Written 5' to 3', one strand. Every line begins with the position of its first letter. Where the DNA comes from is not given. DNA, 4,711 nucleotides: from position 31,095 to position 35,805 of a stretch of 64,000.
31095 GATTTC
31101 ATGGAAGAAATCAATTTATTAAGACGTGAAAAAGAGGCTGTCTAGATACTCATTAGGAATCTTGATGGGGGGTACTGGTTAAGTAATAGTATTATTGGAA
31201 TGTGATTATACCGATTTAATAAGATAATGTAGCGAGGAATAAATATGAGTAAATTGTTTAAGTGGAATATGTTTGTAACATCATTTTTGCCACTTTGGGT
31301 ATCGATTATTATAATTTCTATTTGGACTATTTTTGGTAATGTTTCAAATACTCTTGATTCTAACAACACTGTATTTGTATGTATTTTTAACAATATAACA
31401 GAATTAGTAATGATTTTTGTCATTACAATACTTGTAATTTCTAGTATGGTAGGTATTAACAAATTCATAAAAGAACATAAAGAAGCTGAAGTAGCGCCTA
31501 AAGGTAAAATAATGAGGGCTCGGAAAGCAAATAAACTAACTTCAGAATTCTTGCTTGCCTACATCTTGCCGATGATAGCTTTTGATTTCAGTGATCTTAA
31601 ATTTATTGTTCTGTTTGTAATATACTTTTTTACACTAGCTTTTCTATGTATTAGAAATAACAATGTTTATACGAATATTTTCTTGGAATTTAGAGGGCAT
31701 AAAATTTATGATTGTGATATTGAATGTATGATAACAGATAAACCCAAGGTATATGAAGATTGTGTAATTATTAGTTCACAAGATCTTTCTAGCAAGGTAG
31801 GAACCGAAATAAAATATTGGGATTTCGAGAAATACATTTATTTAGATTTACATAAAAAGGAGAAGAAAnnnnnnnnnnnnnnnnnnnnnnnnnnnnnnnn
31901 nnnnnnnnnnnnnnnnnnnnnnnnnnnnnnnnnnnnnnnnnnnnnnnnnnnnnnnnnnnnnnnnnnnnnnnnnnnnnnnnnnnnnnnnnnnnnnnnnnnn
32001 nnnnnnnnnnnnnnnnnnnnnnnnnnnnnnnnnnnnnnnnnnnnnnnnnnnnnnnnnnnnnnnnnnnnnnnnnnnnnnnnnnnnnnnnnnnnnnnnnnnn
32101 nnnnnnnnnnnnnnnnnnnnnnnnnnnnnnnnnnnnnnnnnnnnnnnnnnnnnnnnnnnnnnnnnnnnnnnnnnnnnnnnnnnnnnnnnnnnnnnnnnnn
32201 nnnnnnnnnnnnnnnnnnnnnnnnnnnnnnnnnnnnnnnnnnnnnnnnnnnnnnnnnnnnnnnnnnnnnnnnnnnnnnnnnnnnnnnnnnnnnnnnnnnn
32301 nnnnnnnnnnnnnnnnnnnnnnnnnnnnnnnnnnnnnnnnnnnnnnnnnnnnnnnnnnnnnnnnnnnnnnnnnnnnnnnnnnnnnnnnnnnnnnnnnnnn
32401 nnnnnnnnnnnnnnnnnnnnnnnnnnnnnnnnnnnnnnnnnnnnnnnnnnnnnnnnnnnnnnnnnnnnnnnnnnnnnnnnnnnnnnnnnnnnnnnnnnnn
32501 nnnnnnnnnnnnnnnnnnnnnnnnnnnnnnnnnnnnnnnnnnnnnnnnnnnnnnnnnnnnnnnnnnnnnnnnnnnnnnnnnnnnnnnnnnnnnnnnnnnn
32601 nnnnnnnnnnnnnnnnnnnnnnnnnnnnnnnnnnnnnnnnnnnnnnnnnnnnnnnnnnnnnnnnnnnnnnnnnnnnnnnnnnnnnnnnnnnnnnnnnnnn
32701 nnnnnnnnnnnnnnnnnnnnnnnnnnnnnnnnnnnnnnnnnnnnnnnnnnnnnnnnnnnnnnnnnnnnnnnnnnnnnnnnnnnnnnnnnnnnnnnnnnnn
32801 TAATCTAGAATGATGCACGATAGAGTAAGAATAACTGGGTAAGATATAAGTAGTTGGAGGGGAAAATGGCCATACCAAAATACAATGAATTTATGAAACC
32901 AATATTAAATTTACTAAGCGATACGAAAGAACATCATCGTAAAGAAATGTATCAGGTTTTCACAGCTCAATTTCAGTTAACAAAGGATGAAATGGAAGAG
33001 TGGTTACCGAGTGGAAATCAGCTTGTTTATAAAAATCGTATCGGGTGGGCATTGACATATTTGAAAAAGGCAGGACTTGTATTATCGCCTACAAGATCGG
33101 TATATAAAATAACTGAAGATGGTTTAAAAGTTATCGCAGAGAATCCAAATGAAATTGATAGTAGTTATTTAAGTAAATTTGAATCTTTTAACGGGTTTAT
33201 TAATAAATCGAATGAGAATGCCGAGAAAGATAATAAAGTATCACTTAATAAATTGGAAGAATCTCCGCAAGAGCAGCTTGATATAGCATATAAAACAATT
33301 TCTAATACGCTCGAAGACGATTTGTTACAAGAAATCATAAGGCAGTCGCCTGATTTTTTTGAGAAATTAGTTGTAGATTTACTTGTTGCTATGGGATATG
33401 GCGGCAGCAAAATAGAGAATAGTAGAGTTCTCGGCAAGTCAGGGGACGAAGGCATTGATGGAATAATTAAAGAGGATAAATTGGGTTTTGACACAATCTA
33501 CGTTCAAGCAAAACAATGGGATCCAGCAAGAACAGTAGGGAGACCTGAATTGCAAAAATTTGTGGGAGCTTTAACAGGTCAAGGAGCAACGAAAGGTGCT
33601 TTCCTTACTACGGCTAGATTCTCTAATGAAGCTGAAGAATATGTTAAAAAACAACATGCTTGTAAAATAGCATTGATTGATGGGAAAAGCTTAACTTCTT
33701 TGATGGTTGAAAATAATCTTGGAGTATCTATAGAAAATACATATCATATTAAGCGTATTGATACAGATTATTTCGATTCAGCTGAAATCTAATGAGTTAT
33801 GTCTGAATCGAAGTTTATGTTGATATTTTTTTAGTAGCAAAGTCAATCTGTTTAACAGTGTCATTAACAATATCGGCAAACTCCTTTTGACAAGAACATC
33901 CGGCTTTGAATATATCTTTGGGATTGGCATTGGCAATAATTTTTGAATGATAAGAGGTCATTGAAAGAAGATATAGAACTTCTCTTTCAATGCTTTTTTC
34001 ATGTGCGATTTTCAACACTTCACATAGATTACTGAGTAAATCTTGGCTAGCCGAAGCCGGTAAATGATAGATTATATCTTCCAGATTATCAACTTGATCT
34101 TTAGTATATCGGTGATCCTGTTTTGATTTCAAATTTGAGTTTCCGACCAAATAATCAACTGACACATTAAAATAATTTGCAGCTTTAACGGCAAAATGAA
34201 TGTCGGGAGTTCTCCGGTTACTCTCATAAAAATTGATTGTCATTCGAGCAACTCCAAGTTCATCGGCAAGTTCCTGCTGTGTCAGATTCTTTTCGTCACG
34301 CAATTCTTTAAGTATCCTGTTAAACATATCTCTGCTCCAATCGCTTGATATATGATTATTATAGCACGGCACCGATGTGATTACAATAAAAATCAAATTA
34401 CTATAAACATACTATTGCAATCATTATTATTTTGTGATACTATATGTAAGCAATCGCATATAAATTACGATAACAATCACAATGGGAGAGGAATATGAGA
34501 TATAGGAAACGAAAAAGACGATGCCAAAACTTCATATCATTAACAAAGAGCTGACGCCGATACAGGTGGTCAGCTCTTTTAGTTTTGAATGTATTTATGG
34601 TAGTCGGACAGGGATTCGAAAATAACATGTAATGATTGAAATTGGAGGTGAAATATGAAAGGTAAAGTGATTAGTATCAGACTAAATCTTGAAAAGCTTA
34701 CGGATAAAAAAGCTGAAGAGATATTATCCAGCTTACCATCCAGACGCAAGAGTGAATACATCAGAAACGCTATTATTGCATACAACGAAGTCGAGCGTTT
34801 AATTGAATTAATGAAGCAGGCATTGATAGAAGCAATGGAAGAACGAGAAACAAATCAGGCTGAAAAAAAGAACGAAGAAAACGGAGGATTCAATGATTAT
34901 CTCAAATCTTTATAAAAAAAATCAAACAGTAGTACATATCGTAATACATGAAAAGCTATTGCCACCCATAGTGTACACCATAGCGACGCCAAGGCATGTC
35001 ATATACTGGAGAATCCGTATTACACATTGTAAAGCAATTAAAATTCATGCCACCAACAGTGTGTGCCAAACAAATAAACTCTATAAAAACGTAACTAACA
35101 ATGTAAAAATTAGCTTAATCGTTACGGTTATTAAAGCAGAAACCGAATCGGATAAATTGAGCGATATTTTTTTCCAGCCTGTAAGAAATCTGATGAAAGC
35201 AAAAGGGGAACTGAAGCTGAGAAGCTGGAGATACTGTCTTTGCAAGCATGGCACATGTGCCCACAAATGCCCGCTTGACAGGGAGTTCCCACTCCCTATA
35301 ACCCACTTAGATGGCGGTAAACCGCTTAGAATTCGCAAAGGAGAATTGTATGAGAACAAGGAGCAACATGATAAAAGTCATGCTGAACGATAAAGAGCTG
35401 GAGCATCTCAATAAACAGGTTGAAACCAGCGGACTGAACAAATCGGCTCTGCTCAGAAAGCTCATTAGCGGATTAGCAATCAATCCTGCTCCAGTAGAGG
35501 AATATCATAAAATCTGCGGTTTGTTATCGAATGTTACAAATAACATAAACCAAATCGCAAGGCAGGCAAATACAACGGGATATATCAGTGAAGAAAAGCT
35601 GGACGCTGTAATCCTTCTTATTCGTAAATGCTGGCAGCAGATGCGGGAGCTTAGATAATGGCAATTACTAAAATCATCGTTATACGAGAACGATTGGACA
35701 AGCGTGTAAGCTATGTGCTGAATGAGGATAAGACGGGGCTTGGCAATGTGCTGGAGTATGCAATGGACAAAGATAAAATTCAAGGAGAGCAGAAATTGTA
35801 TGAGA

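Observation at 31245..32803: Membrane plus soluble two-gene module with Kiwa-like architecture inside the defence cargo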

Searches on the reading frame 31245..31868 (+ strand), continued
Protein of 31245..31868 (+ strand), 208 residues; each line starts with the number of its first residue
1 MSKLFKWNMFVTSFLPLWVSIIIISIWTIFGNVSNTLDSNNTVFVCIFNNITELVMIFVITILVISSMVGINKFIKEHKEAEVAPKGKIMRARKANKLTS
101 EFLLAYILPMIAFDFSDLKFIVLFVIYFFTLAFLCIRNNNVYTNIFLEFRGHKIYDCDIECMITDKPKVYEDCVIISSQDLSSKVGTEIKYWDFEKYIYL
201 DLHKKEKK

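Call 46: fold_search(model_id=the predicted structure, library=pdb)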
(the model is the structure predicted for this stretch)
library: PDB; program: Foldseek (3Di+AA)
matches with E <= 10: 104; with E <= 0.001: 7
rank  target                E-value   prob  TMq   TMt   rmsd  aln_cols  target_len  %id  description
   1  9mrx_A                6.6e-08  1.00  0.69  0.73   4.1       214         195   18  Cryo-EM structure of KwaA-KwaB complex (released 2025-08-06)
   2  9mrg_A                2.5e-07  1.00  0.69  0.77   4.2       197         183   18  Cryo-EM structure of KwaA tetramer with C2 symmetry (released 2025-11-05)
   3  9mrr_A                8.2e-07  1.00  0.60  0.66   5.5       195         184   18  Cryo-EM structure of KwaA with C4 symmetry (released 2025-08-06)
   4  9mrr_B                2.8e-06  1.00  0.67  0.73   4.1       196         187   18  Cryo-EM structure of KwaA with C4 symmetry (released 2025-08-06)
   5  9mrg_D                9.7e-06  1.00  0.57  0.64   4.6       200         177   20  Cryo-EM structure of KwaA tetramer with C2 symmetry (released 2025-11-05)
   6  9mrr_D                1.8e-05  1.00  0.67  0.74   4.0       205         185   20  Cryo-EM structure of KwaA with C4 symmetry (released 2025-08-06)
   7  9mrg_B                1.6e-04  1.00  0.61  0.69   5.1       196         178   20  Cryo-EM structure of KwaA tetramer with C2 symmetry (released 2025-11-05)
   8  4pg7_B                1.6e+00  0.21  0.16  0.09   5.6        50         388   12  Crystal structure of S. aureus Homoserine Dehydrogenase at pH7.5 (released 2015-05-06)
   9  6wgi_4                1.9e+00  0.12  0.15  0.06   4.8        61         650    8  Atomic model of the mutant OCCM (ORC-Cdc6-Cdt1-Mcm2-7 with Mcm6 WHD truncation) loaded on DNA at 10.5 A resolution (released 2020-07-15)
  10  6zhm                  2.2e+00  0.13  0.14  0.11   4.1        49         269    6  Crystal Structure of Staphylococcus aureus RsgA bound to GDP. (released 2021-06-30)
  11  4pg8_B                2.2e+00  0.06  0.18  0.11  19.0       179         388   11  Crystal structure of S. aureus Homoserine Dehydrogenase at pH8.5 (released 2015-05-06)
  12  4pg8_A                2.3e+00  0.16  0.16  0.09   6.9        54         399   11  Crystal structure of S. aureus Homoserine Dehydrogenase at pH8.5 (released 2015-05-06)
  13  4pg4_B                2.4e+00  0.16  0.16  0.09   5.6        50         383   12  Crystal structure of S. aureus Homoserine Dehydrogenase at pH6.0 (released 2015-05-06)
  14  4pg7_A                2.4e+00  0.15  0.16  0.09   6.9        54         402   11  Crystal structure of S. aureus Homoserine Dehydrogenase at pH7.5 (released 2015-05-06)
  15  6paj_B                2.4e+00  0.13  0.17  0.18   9.1        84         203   11  Structure of the SrrAB Histidine Kinase DHp-CA domain (released 2020-04-22)
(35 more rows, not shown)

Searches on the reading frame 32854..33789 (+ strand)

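Call 3: search_protein_families(library=pfam, proteins=[window:32854-33789:+], max_evalue=1)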
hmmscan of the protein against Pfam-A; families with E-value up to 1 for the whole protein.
window:32854-33789:+ (312 aa): 6 families
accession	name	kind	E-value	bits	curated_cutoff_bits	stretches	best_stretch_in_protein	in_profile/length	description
PF04471.18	Mrr_cat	-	6.6e-34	116.9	21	1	164-284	4-115/115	Restriction endonuclease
PF14338.12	Mrr_N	-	1.8e-29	102.1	29.5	1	10-95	1-86/87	Mrr N-terminal domain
PF22722.2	NA-iREase1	-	3.7e-09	37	27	1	171-280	3-104/106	NACHT-associated inactive Restriction Endonuclease 1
PF13156.12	Mrr_cat_2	-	4.9e-08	33.4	22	1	195-287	26-117/127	Restriction endonuclease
PF14277.12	DUF4364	-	0.0099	16.1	26.9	1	38-133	12-108/162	Domain of unknown function (DUF4364)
PF15507.11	DUF4649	-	0.13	12.8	27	1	258-284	18-44/69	Domain of unknown function (DUF4649)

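Call 4: search_protein_families(library=padloc, proteins=[window:32854-33789:+], max_evalue=1)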
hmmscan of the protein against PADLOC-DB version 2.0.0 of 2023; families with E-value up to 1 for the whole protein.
window:32854-33789:+ (312 aa): 8 families
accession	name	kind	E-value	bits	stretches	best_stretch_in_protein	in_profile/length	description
PDLC03657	mREase_IV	-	4.2e-85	283.8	1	5-308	1-315/317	Type IV methyl-directed restriction enzyme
PDLC04796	PDC-S02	-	8.3e-27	92.1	1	130-310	209-382/390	-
PDLC04819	PDC-S02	-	7.6e-19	66.1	1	126-287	163-309/334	-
PDLC04806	PDC-S02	-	7.6e-18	62.8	1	150-287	171-303/324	-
PDLC04815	PDC-S02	-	1.9e-09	35.3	1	132-289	172-325/346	-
PDLC03663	mREase_IV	-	1.1e-06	25.7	1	161-290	409-528/544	Type IV methyl-directed restriction enzyme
PDLC03852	LmuA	-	0.00031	18.8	1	159-277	13-135/336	-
PDLC02235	AbiEi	-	0.00084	17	1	27-89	3-65/240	AbiEi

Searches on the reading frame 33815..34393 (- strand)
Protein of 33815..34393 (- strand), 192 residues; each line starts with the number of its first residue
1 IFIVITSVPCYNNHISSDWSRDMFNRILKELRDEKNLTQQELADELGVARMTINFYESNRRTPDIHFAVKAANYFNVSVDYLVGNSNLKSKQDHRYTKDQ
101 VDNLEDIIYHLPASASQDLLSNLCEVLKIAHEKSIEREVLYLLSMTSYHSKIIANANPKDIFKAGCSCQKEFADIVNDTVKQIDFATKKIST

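Call 9: search_protein_families(library=pfam, proteins=[window:33815-34393:-], max_evalue=0.001)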
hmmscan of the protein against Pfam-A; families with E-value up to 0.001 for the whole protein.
window:33815-34393:- (192 aa): 9 families
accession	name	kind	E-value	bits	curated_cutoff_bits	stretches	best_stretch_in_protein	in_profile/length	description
PF01381.28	HTH_3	-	6.3e-18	65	23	1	28-82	1-55/55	Helix-turn-helix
PF12844.13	HTH_19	-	1e-13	51.4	30.2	1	27-83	3-59/64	Helix-turn-helix domain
PF13560.12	HTH_31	-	5.3e-07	30.3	27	1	28-80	6-59/64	Helix-turn-helix domain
PF13412.12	HTH_24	-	1.1e-05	25.4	21.9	1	26-55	7-36/48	Winged helix-turn-helix DNA-binding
PF08279.18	HTH_11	-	0.00011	22.4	25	1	26-53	4-32/55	HTH domain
PF07022.19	Phage_CI_repr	-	0.00012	22.8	22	1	38-84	14-59/65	Bacteriophage CI repressor helix-turn-helix domain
PF23100.1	DUF2096_N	-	0.00016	22.4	26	1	24-106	8-88/96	DUF2096 N-terminal four-helical bundle domain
PF04545.22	Sigma70_r4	-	0.00029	20.7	24.1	1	30-53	14-37/50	Sigma-70, region 4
PF18284.7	DNA_meth_N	-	0.0007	20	25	0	17-42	25-50/57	DNA methylase N-terminal domain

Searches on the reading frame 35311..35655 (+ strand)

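Call 9: search_protein_families(library=pfam, proteins=[window:35311-35655:+], max_evalue=0.001)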
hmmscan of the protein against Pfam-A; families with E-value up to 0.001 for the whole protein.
window:35311-35655:+ (115 aa): 2 families
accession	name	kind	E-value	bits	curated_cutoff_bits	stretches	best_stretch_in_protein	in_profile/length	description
PF05713.17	MobC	-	1.2e-10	42.1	23.2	1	75-114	7-45/45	Bacterial mobilisation protein (MobC)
PF21983.2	NikA-like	-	1.3e-10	41.6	27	1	15-86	1-72/72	Mobilization protein NikA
